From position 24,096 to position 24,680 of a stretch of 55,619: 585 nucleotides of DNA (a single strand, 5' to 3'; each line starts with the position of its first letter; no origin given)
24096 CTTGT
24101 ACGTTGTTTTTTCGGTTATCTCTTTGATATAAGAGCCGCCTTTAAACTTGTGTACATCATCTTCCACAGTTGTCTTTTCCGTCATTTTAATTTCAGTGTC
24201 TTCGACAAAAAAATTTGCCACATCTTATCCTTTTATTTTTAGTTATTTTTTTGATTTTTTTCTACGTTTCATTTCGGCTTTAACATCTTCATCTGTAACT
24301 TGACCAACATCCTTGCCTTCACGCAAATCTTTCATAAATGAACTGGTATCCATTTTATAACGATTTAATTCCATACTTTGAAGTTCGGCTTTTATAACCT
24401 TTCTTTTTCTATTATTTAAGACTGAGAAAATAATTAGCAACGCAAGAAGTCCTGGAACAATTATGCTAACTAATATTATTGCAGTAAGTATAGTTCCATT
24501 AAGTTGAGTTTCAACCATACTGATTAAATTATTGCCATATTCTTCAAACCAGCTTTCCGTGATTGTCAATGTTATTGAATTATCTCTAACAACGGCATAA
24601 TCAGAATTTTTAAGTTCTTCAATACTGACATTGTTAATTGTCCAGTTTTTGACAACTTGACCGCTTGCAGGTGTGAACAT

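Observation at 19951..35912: Chromosomal ParM/Alp-type actin cassette packed next to two giant bitopic GLUG/B-repeat surface proteins: candidate envelope-spanning cytoskeletal module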

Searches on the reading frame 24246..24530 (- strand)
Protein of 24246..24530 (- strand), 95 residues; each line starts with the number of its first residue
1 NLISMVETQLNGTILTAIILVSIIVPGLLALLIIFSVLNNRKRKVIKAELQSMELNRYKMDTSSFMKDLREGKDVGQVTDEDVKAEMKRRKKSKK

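Call 66: find_related_loci(query=A5, collection=metagenome_contigs, flank=10000)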
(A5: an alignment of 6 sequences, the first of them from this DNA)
Query A5 (95 aa) in metagenome_contigs; peptide patterns used: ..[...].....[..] (x = any residue, [..] = any of these).
32 stretches matched a pattern; 13 encode a relative of the query (tblastn E <= 1e-3); 13 distinct loci.
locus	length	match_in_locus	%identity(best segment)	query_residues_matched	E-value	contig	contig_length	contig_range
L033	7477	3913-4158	62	6-87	2e-29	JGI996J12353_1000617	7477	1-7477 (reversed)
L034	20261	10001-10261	53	1-87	6e-25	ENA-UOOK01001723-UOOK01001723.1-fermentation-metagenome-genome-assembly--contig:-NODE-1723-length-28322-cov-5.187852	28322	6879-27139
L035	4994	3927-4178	51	4-87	1e-20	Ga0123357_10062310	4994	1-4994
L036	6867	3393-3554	57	30-83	4e-17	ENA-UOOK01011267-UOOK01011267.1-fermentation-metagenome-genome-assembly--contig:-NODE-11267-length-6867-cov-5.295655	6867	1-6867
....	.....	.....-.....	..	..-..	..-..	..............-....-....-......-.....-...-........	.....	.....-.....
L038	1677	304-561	42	2-87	8e-15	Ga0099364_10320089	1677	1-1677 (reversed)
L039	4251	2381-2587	51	14-83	3e-14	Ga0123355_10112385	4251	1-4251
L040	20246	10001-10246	37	2-83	5e-14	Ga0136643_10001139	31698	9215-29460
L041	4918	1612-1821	41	14-84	8e-13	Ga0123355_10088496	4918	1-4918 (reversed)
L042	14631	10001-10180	46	31-91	1e-11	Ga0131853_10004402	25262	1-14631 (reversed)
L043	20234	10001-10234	41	2-79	1e-9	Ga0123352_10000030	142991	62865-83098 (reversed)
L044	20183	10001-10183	43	29-88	2e-9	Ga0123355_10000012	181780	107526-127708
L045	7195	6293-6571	38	1-94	3e-9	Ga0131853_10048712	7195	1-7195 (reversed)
